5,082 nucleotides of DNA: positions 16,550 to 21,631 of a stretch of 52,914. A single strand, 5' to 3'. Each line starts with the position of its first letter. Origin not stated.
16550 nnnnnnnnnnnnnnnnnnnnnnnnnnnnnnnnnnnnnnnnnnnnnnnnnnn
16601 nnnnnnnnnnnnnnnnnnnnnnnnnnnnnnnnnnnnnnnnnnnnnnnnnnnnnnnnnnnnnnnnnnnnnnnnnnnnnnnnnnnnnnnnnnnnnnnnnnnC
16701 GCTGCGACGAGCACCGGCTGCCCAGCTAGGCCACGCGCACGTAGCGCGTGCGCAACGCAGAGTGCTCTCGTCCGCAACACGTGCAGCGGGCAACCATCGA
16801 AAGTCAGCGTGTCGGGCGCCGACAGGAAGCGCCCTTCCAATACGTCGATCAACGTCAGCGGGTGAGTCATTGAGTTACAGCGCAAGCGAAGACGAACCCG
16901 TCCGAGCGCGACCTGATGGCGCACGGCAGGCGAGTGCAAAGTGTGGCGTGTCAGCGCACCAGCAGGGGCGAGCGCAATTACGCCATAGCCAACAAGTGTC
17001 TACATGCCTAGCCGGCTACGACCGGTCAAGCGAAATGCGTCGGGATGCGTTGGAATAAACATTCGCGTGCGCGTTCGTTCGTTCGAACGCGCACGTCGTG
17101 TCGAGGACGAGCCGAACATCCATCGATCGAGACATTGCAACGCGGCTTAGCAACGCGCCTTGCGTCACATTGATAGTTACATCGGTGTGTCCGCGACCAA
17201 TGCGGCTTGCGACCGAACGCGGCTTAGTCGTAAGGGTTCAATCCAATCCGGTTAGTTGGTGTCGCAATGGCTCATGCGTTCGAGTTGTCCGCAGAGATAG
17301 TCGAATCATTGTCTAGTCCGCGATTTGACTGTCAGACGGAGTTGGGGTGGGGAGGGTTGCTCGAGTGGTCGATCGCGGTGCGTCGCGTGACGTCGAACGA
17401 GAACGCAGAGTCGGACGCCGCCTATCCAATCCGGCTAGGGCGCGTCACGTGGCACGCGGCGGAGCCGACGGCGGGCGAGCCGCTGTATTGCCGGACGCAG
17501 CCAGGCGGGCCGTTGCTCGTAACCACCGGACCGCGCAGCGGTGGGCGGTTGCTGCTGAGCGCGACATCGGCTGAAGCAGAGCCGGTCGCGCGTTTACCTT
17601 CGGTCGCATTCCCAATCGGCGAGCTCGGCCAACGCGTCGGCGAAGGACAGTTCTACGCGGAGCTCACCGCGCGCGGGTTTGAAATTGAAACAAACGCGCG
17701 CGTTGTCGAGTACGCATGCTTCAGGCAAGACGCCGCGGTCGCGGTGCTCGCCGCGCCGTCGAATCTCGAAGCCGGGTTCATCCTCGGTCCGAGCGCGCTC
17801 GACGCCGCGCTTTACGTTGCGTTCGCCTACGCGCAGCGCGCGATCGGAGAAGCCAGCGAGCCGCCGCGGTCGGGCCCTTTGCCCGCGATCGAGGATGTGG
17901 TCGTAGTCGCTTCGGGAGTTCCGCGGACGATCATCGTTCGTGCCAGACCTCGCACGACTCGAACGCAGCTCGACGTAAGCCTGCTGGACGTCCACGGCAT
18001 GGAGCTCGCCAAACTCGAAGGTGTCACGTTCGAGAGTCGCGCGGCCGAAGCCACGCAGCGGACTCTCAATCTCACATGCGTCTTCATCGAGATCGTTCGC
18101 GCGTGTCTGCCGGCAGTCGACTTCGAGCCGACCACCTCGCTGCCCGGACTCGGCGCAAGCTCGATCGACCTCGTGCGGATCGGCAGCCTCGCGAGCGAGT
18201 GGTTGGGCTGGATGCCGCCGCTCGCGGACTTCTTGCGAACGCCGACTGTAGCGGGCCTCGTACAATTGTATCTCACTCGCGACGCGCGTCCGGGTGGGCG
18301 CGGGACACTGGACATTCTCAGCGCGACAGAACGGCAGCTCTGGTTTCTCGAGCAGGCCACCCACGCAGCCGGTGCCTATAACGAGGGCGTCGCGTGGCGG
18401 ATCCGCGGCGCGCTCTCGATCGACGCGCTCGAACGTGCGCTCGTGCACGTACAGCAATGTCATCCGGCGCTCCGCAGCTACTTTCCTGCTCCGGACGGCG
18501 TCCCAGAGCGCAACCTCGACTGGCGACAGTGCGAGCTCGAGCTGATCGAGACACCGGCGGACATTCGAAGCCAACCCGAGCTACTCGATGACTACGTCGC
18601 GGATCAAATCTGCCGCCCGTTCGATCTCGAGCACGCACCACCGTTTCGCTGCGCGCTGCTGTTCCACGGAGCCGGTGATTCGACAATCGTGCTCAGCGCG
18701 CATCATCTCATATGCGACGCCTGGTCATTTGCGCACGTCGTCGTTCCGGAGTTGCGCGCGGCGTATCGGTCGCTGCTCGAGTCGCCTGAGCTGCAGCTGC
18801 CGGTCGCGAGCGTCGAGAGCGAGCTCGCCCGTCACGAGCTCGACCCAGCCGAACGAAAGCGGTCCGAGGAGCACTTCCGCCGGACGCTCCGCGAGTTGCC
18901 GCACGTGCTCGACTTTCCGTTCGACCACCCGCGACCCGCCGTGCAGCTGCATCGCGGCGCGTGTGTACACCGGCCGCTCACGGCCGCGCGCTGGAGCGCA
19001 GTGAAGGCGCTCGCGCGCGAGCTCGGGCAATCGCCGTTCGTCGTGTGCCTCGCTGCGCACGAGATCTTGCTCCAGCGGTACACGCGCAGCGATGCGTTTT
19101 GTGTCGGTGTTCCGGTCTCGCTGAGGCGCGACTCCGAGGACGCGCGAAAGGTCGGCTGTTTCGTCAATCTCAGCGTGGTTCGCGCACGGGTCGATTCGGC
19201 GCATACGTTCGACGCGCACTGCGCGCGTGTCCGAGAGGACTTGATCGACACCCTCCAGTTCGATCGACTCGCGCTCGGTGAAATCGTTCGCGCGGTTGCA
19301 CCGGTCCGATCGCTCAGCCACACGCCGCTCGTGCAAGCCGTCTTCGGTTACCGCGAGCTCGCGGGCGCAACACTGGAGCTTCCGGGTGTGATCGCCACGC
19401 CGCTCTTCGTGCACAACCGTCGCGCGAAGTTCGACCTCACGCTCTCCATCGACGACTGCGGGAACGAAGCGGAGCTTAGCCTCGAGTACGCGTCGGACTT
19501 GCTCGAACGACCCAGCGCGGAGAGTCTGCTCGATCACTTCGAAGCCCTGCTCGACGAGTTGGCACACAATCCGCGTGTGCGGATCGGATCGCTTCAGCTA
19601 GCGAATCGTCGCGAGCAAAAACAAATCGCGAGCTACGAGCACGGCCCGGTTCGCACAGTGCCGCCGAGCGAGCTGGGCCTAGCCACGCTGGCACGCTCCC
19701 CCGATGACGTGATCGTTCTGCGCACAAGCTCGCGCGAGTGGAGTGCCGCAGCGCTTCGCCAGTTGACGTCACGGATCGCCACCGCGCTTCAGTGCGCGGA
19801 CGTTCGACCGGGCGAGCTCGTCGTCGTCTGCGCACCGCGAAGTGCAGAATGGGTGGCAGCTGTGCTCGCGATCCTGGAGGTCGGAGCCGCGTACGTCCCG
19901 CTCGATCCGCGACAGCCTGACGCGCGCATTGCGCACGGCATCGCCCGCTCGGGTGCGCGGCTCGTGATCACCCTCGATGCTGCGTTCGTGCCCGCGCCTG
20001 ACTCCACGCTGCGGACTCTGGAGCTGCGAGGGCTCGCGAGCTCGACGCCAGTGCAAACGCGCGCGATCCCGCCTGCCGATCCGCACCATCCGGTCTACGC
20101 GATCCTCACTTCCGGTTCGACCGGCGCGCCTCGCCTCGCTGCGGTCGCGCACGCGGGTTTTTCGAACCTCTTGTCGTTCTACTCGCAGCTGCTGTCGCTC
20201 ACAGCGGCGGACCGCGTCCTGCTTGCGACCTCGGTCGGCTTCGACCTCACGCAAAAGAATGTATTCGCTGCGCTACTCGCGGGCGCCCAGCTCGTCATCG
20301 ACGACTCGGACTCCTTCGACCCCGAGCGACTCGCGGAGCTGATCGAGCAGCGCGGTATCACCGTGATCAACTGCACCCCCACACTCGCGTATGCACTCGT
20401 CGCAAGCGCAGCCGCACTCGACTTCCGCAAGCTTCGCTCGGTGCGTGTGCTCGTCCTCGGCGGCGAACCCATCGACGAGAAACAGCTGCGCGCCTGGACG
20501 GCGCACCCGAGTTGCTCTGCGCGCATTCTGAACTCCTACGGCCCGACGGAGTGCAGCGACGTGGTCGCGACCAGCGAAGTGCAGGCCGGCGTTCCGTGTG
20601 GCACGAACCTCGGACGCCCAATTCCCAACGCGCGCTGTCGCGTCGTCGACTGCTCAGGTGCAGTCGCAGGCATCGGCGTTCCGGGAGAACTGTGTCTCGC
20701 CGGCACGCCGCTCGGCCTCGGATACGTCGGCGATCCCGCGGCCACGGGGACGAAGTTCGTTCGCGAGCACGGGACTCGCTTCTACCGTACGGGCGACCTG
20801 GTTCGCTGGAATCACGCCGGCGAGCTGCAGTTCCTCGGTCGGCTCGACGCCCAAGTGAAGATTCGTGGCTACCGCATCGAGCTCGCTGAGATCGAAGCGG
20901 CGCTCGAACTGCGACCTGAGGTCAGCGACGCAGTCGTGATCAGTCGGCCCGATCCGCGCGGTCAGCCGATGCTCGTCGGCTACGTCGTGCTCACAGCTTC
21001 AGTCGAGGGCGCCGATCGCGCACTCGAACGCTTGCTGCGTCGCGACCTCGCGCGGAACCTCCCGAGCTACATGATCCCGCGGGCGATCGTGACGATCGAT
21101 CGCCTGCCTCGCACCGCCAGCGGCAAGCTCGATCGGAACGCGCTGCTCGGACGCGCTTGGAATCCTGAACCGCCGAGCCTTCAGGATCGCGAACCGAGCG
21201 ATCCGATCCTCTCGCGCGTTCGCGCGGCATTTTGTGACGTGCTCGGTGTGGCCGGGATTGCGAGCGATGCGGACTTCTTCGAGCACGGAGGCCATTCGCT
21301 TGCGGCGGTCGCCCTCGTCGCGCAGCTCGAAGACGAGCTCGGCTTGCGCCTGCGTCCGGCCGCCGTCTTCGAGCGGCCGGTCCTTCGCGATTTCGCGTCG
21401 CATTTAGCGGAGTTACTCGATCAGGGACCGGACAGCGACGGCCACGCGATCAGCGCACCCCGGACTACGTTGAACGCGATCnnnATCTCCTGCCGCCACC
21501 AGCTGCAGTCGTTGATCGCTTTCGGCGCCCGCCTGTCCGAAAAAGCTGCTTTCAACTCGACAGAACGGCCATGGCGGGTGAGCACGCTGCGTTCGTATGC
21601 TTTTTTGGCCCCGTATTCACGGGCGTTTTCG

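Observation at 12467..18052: Dehydratase domain appears split across the two divergent genes, as expected if a single inversion broke one megasynthase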

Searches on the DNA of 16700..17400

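Call 61: search_rna_families(source=window, start=16700, end=17400, threshold=evalue, max_evalue=1)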
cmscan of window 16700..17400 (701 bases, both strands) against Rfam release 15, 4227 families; matches with E-value up to 1: 0.
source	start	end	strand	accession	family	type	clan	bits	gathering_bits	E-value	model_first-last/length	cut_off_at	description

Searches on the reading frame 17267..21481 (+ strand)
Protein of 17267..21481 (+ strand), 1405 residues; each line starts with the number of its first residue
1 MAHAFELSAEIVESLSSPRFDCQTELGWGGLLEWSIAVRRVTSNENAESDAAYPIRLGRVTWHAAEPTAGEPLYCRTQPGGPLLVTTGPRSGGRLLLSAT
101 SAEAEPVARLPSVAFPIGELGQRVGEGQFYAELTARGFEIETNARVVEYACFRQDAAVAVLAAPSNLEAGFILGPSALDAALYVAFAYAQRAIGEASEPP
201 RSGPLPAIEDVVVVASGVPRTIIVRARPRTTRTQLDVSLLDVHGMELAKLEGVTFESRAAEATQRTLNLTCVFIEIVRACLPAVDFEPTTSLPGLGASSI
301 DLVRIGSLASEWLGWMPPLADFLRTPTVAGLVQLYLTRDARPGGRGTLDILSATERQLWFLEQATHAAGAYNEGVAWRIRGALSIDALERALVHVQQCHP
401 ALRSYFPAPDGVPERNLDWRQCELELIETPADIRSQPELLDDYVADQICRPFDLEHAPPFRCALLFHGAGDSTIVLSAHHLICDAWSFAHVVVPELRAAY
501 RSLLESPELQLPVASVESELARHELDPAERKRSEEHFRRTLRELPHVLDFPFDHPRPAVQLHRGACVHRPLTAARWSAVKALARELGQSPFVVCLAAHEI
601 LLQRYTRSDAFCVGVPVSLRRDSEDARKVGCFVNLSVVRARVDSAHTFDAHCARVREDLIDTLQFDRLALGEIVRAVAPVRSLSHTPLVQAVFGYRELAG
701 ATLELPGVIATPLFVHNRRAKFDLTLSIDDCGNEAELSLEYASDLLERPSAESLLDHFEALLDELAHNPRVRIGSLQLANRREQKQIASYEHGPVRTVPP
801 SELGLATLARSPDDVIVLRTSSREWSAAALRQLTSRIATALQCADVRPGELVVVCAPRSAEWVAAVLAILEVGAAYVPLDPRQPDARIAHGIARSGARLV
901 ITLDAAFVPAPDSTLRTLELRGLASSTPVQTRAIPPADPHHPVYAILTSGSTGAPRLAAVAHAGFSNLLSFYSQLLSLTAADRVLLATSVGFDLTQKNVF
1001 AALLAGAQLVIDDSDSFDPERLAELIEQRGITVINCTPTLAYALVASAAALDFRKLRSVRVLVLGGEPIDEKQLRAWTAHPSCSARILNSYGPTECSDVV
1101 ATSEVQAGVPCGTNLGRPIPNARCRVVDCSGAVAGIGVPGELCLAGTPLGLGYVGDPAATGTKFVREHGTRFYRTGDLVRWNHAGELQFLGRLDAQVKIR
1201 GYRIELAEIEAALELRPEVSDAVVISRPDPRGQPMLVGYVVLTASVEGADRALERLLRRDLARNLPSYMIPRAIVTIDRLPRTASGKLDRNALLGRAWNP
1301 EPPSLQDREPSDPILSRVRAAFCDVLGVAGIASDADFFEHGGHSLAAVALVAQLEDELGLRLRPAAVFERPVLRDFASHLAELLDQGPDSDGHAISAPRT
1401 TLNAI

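Call 7: search_protein_families(library=pfam, proteins=[window:17267-21481:+], max_evalue=0.1)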
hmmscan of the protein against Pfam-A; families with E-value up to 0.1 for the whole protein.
window:17267-21481:+ (1405 aa): 5 families
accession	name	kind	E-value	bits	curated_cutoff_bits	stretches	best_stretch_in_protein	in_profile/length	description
PF00501.34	AMP-binding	-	2.6e-70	237.6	29.9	1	809-1153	6-383/384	AMP-binding enzyme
PF00668.25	Condensation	-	2.7e-57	194.9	30.6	1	351-787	5-455/456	Condensation domain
PF00550.31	PP-binding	-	2.3e-23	82.7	20.8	2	1317-1380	2-67/67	Phosphopantetheine attachment site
PF13193.12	AMP-binding_C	-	2.3e-15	57.7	24.5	1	1208-1287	1-76/76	AMP-binding enzyme C-terminal domain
PF14765.12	PS-DH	-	0.004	17.1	23.7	1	119-263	12-164/166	Polyketide synthase dehydratase N-terminal domain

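Call 9: find_encoding_contigs(protein=window:17267-21481:+, flank=10000, max_places=10)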
Protein window:17267-21481:+ (1405 aa): no gene with exactly this product is on record in the collection.

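Call 57: search_protein_families(library=ncbifam, proteins=[window:17267-21481:+], max_evalue=0.01)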
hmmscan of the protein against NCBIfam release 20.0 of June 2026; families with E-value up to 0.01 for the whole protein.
window:17267-21481:+ (1405 aa): 99 families (the best 25 are shown)
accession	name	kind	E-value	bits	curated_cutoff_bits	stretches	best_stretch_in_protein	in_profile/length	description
NF004282.0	PRK05691.1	subfamily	2.5e-178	594.7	4090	2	577-1394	909-1719/4334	non-ribosomal peptide synthase/polyketide synthase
NF047350.1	aureusi_NRPS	equivalog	3.2e-117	392.5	2500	2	808-1385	423-980/2373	aureusimine non-ribosomal peptide synthetase AusA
TIGR01733.1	AA-adenyl-dom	subfamily_domain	1.2e-104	350.4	317.4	1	829-1224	4-409/409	amino acid adenylation domain-containing protein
NF038078.1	NRPS_MxcG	equivalog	2e-102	343.5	2300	1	351-1391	7-1052/1442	myxochelin non-ribosomal peptide synthetase MxcG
NF041803.1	NRPS_SolG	exception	2.5e-93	313.5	2200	1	577-1383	335-1158/1163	solanimycin non-ribosomal peptide synthetase SolG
NF007605.2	PRK10252.1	equivalog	1.3e-87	294.5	2400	1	452-1390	108-1047/1292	enterobactin non-ribosomal peptide synthetase EntF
NF003417.0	PRK04813.1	subfamily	1e-64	219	476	1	808-1294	12-500/505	D-alanine--poly(phosphoribitol) ligase subunit DltA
TIGR01734.1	D-ala-DACP-lig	equivalog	5.3e-62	210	559.85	1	808-1293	9-498/504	D-alanine--poly(phosphoribitol) ligase subunit DltA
NF004837.0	PRK06187.1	subfamily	2.4e-60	204.3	476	2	933-1298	163-523/531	long-chain-fatty-acid--CoA ligase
TIGR03443.1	alpha_am_amid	equivalog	3e-55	187.2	1030.1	3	1168-1387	675-924/1390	L-aminoadipate-semialdehyde dehydrogenase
TIGR03098.1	ligase_PEP_1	hypoth_equivalog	4.3e-50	170.6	592.35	1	803-1293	5-514/517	acyl-CoA ligase (AMP-forming), exosortase A system-associated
NF005801.1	PRK07656.1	equivalog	3.3e-47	161.3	657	1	808-1291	10-497/500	FadD3 family acyl-CoA ligase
NF006572.0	PRK09088.1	equivalog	6.5e-46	157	696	1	820-1293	24-483/491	acyl-CoA synthetase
NF006181.0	PRK08314.1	subfamily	1.8e-42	145.3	705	2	947-1290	211-547/563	long-chain-fatty-acid--CoA ligase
NF009233.0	PRK12583.1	subfamily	6.7e-41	140.3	832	2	941-1292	202-545/558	fatty acid CoA ligase family protein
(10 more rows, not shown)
